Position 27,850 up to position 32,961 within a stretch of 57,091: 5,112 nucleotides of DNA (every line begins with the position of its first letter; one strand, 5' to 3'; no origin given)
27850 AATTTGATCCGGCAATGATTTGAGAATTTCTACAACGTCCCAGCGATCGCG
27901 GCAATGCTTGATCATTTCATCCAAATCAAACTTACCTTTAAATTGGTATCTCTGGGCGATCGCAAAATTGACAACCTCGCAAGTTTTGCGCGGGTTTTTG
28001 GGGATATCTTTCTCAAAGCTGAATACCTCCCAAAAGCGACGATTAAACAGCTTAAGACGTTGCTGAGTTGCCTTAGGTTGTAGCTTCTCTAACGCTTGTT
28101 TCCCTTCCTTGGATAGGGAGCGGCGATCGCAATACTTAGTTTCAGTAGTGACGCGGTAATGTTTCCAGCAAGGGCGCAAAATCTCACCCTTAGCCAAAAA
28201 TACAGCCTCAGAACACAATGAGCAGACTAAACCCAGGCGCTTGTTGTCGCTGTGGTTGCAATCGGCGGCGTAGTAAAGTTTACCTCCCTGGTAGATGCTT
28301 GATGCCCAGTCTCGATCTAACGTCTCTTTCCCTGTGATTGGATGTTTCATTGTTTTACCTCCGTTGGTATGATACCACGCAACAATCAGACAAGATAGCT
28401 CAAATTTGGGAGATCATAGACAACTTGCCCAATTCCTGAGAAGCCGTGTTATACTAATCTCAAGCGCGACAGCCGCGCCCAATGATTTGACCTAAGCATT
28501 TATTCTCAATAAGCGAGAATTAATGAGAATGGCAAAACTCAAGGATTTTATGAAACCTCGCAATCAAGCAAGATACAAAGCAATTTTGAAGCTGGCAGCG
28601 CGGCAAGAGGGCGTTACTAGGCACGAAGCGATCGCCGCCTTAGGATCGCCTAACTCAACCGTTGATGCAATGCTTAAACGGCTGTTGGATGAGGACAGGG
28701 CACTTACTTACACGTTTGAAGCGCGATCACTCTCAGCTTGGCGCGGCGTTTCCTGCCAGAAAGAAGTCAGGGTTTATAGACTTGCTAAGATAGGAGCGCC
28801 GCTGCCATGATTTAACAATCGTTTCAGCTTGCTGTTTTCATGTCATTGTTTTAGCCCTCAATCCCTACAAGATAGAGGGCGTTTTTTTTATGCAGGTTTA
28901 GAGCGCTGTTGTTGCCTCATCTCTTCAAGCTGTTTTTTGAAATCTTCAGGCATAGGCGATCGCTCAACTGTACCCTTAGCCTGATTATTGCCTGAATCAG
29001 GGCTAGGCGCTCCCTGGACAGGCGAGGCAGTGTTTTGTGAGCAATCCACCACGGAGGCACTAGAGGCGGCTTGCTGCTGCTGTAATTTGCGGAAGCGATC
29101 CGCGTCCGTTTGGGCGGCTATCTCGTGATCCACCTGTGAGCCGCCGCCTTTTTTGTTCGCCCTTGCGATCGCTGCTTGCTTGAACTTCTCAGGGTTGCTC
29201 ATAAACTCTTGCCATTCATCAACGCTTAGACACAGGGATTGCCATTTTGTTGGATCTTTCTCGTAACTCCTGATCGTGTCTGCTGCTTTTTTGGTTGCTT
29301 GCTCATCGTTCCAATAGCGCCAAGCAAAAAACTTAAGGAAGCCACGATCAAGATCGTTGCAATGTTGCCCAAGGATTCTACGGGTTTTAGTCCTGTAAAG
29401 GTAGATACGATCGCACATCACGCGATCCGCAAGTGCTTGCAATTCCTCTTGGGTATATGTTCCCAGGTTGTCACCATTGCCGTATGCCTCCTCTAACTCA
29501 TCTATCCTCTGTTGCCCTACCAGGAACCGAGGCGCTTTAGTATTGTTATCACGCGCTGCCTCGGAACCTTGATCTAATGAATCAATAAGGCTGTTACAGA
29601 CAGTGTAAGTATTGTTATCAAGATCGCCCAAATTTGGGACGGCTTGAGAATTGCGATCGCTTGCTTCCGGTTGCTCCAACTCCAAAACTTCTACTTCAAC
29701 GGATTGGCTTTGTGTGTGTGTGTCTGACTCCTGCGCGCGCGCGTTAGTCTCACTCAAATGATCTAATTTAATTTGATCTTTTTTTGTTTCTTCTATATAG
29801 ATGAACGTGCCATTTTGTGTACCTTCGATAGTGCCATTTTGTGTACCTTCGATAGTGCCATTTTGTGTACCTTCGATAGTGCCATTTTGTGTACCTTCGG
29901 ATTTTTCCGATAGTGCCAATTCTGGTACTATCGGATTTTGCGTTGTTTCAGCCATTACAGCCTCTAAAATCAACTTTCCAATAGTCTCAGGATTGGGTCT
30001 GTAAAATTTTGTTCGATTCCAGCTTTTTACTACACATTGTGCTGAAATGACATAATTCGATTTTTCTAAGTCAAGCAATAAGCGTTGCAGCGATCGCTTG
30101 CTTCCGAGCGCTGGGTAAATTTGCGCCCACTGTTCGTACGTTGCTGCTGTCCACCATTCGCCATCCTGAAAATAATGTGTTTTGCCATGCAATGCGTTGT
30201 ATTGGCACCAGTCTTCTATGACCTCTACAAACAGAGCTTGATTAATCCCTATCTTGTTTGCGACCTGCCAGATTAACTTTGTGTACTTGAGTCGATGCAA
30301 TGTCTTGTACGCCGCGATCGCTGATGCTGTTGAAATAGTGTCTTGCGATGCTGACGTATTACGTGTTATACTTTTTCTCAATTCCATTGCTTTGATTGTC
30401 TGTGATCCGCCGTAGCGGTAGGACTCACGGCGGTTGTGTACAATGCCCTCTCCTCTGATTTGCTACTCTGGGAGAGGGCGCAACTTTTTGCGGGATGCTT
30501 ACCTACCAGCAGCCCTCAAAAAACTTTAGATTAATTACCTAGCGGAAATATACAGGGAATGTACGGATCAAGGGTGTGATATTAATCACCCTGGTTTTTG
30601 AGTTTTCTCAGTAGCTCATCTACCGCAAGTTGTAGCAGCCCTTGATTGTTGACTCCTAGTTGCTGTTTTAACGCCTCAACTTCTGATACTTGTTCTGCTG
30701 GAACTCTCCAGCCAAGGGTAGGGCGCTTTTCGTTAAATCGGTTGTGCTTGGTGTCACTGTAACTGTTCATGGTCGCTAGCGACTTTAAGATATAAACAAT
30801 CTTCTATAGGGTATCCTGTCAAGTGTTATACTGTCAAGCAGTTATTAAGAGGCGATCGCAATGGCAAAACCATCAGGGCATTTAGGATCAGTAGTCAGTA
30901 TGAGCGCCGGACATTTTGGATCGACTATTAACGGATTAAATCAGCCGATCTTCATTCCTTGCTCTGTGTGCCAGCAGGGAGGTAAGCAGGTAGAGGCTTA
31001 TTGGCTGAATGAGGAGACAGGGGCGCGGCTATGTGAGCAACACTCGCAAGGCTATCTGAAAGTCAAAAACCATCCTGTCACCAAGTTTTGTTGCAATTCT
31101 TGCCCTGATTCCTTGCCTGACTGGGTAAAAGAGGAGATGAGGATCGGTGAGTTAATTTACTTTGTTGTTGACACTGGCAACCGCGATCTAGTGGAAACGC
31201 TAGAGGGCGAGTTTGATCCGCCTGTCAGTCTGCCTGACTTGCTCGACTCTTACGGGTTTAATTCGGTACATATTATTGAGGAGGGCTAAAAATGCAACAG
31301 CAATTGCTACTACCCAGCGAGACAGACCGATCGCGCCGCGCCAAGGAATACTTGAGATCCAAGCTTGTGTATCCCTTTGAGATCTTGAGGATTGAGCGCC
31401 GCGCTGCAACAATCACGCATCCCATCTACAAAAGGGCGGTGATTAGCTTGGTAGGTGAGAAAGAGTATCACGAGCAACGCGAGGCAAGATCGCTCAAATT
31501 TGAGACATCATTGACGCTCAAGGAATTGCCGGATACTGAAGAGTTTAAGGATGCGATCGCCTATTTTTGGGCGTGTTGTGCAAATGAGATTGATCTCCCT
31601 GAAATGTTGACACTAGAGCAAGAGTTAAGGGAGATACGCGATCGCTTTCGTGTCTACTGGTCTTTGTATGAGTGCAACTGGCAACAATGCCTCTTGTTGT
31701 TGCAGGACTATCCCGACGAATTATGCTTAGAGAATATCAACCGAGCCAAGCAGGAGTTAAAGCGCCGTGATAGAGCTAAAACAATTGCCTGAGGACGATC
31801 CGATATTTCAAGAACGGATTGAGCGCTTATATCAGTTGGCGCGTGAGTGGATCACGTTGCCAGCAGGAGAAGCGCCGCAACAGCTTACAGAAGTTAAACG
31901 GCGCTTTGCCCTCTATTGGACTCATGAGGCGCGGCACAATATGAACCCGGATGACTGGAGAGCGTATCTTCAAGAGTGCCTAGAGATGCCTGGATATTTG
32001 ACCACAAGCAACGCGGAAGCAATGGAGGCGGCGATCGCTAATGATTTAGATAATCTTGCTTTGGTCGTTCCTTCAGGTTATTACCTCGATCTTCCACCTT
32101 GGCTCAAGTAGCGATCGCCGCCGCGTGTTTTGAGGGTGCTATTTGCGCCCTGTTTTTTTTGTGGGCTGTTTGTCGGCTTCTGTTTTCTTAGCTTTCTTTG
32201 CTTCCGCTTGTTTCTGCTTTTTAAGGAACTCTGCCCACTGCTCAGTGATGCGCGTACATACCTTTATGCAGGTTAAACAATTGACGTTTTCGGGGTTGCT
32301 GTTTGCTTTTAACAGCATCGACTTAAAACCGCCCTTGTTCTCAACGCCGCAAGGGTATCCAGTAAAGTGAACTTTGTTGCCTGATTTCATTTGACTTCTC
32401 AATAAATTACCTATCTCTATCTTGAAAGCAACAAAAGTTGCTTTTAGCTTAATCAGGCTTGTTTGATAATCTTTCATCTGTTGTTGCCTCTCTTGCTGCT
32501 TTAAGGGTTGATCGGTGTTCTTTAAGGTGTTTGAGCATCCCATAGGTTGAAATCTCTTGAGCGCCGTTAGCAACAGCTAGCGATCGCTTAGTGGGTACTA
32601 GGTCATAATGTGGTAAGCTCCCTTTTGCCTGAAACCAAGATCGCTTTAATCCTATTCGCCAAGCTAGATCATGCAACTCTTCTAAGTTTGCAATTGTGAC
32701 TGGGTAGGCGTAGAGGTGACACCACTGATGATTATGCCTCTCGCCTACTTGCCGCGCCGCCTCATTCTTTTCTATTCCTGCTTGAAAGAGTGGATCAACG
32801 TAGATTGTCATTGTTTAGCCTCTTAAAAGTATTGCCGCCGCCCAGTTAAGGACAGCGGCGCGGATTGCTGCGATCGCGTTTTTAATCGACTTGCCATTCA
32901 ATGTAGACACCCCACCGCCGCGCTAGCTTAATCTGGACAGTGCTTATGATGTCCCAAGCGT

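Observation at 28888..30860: Plasmid-like RHH-Rep operon with four 24-bp iterons inside the rep gene: candidate origin of replication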

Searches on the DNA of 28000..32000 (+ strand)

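Call 7: search_dna_similar(query=window:28000-32000:+, collection=phages, mode=distant)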
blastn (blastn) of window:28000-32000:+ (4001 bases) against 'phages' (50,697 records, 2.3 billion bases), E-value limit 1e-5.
No match.
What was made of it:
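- Tried and rejected: blastn of the locus against 50,697 phage records found no match (call 7).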

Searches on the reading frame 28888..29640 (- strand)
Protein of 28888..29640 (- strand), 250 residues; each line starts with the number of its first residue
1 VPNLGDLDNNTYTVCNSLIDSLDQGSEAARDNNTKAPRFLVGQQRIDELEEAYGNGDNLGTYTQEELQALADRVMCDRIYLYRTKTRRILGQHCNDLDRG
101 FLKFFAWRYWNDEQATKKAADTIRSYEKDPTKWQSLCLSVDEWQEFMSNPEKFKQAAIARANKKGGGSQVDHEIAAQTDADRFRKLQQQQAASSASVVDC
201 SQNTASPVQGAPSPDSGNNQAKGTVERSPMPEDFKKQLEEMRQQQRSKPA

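Call 48: find_homologous_proteins(query=window:28888-29640:-)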
Query window:28888-29640:- (250 aa): 2 proteins with E <= 0.001 among 670 candidates.
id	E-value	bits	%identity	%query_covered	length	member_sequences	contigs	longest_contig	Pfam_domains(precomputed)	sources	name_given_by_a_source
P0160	1.1e-59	220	56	76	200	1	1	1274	-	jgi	jgi:hypothetical protein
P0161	9.8e-57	211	45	98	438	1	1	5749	-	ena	-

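Call 52: find_encoding_contigs(protein=P0161, flank=5000, max_places=2)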
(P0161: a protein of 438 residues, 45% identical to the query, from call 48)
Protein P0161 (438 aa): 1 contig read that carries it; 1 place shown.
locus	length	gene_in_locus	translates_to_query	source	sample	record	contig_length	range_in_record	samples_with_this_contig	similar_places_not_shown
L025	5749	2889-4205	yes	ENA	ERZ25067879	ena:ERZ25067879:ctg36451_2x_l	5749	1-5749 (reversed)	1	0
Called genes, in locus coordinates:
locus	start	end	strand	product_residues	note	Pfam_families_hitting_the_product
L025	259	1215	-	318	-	-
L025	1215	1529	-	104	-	-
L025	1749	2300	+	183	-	-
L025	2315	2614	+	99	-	-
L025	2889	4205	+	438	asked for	-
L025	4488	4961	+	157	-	-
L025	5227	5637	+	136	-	-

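Call 64: search_protein_families(library=pfam, proteins=[P0161, P0160], max_evalue=1)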
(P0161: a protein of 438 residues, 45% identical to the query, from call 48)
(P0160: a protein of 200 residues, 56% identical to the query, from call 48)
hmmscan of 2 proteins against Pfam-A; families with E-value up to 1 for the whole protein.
P0161 (438 aa): 2 families
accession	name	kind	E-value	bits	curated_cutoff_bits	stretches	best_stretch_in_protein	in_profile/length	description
PF21665.2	Type_III_SycN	-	0.16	12.3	27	0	15-52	45-78/119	Type III secretory system chaperone SycN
PF13730.12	HTH_36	-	0.27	11.5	25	1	33-80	8-53/55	Helix-turn-helix domain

P0160 (200 aa): 0 families

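Call 65: search_protein_families(library=phrogs, proteins=[P0161, window:28888-29640:-], max_evalue=0.1)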
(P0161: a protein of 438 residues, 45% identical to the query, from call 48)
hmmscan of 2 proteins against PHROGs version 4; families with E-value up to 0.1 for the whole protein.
P0161 (438 aa): 2 families
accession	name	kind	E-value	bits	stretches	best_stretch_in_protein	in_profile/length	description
phrog_6701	-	unknown function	0.055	14.2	0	126-205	68-144/169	-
phrog_22281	-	unknown function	0.061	14.4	0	50-89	26-64/81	-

window:28888-29640:- (250 aa): 1 family
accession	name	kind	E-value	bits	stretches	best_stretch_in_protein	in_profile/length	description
phrog_1267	-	lysis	0.084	14.5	0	144-188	36-80/119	Rz-like spanin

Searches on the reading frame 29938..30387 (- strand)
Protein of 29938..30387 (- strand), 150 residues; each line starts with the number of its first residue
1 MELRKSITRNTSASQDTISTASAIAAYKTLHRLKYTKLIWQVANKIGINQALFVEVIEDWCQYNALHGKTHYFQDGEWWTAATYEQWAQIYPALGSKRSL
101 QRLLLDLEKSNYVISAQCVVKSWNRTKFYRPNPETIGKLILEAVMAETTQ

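Call 29: search_protein_representatives(protein=window:29938-30387:-)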
Query: 150 residues. Proteins with E-value up to 0.001 (for the whole library): 1425; up to 1e-10: 48; up to 1e-30: 15. The best 150 are listed.
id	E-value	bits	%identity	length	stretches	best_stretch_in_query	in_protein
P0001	1.8e-94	329.4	100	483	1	1-150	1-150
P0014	1.3e-38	148.3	54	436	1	22-147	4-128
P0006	1.5e-37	144.8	57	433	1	22-145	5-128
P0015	3.5e-37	143.6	54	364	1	22-142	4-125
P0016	3.7e-37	143.5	52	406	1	20-145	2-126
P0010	1.4e-36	141.6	58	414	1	22-141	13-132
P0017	2.6e-36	140.8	49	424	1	10-149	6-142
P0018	1.2e-35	138.7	52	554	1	16-142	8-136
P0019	2.3e-35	137.7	55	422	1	19-142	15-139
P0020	5.0e-35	136.6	52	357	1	20-147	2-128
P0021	4.5e-34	133.5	52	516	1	22-145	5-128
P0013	9.1e-34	132.6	52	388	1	20-144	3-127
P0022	1.5e-32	128.6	50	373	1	19-144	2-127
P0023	1.5e-31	125.4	50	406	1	20-141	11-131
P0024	4.7e-31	123.8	47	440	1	26-143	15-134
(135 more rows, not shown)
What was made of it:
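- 29941..30330 (-): Coding region of the N-terminal winged-helix DNA-binding domain (aa 20-149). Family of 1425 representatives (call 29).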

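Call 36: search_solved_structures(query=A5, max_evalue=10, show_alignments=2)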
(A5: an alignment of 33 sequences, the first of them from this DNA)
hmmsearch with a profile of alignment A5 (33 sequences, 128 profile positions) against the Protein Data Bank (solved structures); distinct sequences matched with E-value up to 10: 33.
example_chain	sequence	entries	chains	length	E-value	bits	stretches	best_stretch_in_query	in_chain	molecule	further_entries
7qz8_A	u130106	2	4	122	0.0012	21.4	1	74-115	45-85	Transcriptional regulator, PadR-like family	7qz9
7qz7_A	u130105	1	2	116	0.0013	21.4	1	74-114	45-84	Transcriptional regulator, PadR-like family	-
3f8b_A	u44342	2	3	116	0.0033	20.1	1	74-113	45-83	Transcriptional regulator, PadR-like family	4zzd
7qz5_A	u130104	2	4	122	0.0034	20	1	74-114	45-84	Transcriptional regulator, PadR-like family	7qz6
9g51_A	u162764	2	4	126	0.0035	19.9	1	74-114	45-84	Transcriptional regulator, PadR-like family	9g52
6i8n_A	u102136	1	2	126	0.0038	19.8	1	74-113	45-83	Transcriptional regulator, PadR-like family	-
3f8c_A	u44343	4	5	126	0.0039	19.8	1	74-113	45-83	Transcriptional regulator, PadR-like family | Transcriptional regulator PadR family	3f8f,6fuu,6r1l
9h9w_A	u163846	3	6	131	0.0043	19.7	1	74-113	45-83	Transcriptional regulator, PadR-like family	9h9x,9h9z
8qdf_A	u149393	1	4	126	0.0046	19.6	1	74-113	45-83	Transcriptional regulator, PadR-like family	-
9h88_A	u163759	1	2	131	0.0054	19.4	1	74-112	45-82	Transcriptional regulator, PadR-like family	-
9gkr_A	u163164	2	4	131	0.0063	19.1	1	74-119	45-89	Transcriptional regulator, PadR-like family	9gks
7q34_A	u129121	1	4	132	0.0072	19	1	74-114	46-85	Helix-turn-helix transcriptional regulator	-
9h9y_A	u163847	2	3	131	0.0073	18.9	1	74-113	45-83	Transcriptional regulator, PadR-like family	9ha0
9gkt_A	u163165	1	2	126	0.0075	18.9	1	74-112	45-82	Transcriptional regulator, PadR-like family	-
8qdh_A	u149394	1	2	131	0.009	18.6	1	74-113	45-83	Transcriptional regulator, PadR-like family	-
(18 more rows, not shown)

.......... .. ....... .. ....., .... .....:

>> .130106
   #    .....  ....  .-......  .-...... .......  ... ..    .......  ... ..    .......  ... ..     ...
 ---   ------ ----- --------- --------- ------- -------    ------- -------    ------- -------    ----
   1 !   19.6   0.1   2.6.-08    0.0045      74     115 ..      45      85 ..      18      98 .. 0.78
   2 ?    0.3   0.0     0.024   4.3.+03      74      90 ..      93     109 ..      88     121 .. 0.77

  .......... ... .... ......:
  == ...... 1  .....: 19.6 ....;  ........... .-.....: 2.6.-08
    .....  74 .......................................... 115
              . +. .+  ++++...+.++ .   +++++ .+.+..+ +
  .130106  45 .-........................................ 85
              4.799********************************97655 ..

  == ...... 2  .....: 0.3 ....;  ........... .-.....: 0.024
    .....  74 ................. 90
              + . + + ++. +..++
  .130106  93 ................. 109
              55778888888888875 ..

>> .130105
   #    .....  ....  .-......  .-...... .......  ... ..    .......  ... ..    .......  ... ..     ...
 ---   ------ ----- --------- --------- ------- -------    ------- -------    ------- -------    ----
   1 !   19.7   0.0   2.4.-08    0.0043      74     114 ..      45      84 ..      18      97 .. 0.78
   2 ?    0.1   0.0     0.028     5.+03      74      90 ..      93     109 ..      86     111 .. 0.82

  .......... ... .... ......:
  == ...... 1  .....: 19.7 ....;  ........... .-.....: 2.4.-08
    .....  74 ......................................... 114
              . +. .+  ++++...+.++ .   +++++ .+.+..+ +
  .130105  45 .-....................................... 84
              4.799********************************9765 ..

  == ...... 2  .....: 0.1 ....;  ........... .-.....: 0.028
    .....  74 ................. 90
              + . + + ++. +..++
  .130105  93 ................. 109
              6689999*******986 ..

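Call 41: search_dna_similar(query=window:29938-30387:-, collection=plasmids, mode=protein, max_rows=30)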
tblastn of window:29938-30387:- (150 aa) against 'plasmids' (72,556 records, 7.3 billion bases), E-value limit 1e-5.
Records with a match: 3; places in all: 3; records where one place covers at least 80% of the query: 2.
Best place of each record, by identity: <60% 3.
By first word of the organism name: Nostoc 3.
By predicted mobility (MOB-suite, as given by PLSDB): mobilizable 2; non-mobilizable 1.
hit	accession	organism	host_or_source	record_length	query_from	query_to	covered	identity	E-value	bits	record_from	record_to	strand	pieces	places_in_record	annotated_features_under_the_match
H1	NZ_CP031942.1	Nostoc sphaeroides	whole organism,water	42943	7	142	91%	50.7%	1e-38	145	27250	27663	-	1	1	hypothetical protein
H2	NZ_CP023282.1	Nostoc sp. CENA543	cell culture,Brazilian saline-alkaline ...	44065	14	141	85%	48.5%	1e-31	125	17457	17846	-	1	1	hypothetical protein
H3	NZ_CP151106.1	Nostoc sp. UHCC 0302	isolated culture,lake sediment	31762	35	142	72%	54.6%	8e-33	128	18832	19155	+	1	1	hypothetical protein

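Call 43: get_annotated_region(hit=H2, flank=6000)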
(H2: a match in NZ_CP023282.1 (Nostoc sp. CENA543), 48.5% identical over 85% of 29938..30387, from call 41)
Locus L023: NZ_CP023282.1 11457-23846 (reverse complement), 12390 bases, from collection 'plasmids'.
description: Nostoc sp. CENA543 plasmid pCENA543b, complete sequence
organism: Nostoc sp. CENA543 (NCBI taxid 1869241)
taxonomy: Bacteria; Cyanobacteriota; Cyanophyceae; Nostocales; Nostocaceae; Nostoc; Nostoc sp. CENA543
host: -; source: cell culture,Brazilian saline-alkaline lake; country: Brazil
typing (MOB-suite, as given by PLSDB): mobilizable; replicon rep_cluster_1657,rep_cluster_776; relaxase MOBF
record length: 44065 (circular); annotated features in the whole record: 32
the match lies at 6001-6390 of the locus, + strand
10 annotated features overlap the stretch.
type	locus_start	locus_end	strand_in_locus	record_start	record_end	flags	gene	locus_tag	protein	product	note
CDS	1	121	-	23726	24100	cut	-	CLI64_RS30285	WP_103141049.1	hypothetical protein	-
CDS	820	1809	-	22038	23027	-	-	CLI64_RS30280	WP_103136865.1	AAA family ATPase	-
CDS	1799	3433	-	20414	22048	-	-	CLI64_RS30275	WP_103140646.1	DDE-type integrase/transposase/recombinase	-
CDS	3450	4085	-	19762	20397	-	-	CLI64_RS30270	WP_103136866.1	recombinase family protein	GO:0006310 - DNA recombination [Evidence IEA]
CDS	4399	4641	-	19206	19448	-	-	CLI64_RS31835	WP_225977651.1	hypothetical protein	-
CDS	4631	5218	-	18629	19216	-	-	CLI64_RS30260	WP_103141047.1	hypothetical protein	-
CDS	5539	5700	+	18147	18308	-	-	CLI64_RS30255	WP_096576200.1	hypothetical protein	-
CDS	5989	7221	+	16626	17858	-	-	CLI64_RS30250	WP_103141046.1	hypothetical protein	-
CDS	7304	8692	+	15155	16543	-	dnaB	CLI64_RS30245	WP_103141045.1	replicative DNA helicase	GO:0006260 - DNA replication [Evidence IEA]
CDS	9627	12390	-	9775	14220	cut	mobF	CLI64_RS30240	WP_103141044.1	MobF family relaxase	-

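Call 44: get_annotated_region(hit=H3, flank=6000)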
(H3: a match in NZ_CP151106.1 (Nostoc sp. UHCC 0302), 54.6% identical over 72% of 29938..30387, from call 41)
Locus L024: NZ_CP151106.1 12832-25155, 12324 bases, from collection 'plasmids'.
description: Nostoc sp. UHCC 0302 plasmid unnamed7, complete sequence
organism: Nostoc sp. UHCC 0302 (NCBI taxid 3134896)
taxonomy: Bacteria; Cyanobacteriota; Cyanophyceae; Nostocales; Nostocaceae; Nostoc; Nostoc sp. UHCC 0302
host: -; source: isolated culture,lake sediment; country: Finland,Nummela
typing (MOB-suite, as given by PLSDB): non-mobilizable
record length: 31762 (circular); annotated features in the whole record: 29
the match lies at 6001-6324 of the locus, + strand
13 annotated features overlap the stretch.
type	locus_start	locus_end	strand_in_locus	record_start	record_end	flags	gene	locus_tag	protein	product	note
CDS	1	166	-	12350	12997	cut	-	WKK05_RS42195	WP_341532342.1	hypothetical protein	-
CDS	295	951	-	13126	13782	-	-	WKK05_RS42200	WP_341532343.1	hypothetical protein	-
CDS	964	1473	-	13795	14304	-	-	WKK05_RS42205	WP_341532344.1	hypothetical protein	-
CDS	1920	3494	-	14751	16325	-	-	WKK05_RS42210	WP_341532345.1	reverse transcriptase domain-containing protein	-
CDS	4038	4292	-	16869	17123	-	-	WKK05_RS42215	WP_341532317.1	hypothetical protein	-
CDS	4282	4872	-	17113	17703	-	-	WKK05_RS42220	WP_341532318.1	hypothetical protein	-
CDS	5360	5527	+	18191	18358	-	-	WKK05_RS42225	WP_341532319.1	hypothetical protein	-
CDS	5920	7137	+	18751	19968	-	-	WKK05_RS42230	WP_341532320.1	hypothetical protein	-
CDS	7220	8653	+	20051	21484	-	dnaB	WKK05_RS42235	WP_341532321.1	replicative DNA helicase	GO:0006260 - DNA replication [Evidence IEA]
CDS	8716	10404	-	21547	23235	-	-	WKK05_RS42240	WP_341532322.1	GUN4 domain-containing protein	-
CDS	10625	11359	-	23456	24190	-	-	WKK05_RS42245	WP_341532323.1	DUF6753 family protein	-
CDS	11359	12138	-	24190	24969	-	-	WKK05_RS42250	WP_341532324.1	hypothetical protein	-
CDS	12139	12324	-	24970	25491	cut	-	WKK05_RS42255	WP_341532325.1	hypothetical protein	-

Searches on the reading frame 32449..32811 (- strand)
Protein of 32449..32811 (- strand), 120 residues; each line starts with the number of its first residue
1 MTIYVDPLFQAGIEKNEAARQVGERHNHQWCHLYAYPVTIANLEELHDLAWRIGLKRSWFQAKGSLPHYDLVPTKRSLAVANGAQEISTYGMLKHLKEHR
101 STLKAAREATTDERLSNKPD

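Call 92: search_protein_families(library=phrogs, proteins=[window:32449-32811:-], max_evalue=0.01)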
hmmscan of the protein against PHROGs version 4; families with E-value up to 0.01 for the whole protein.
window:32449-32811:- (120 aa): 1 family
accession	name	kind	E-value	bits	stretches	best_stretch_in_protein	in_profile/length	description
phrog_4887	-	unknown function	6.3e-17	62.7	1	1-102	1-91/97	-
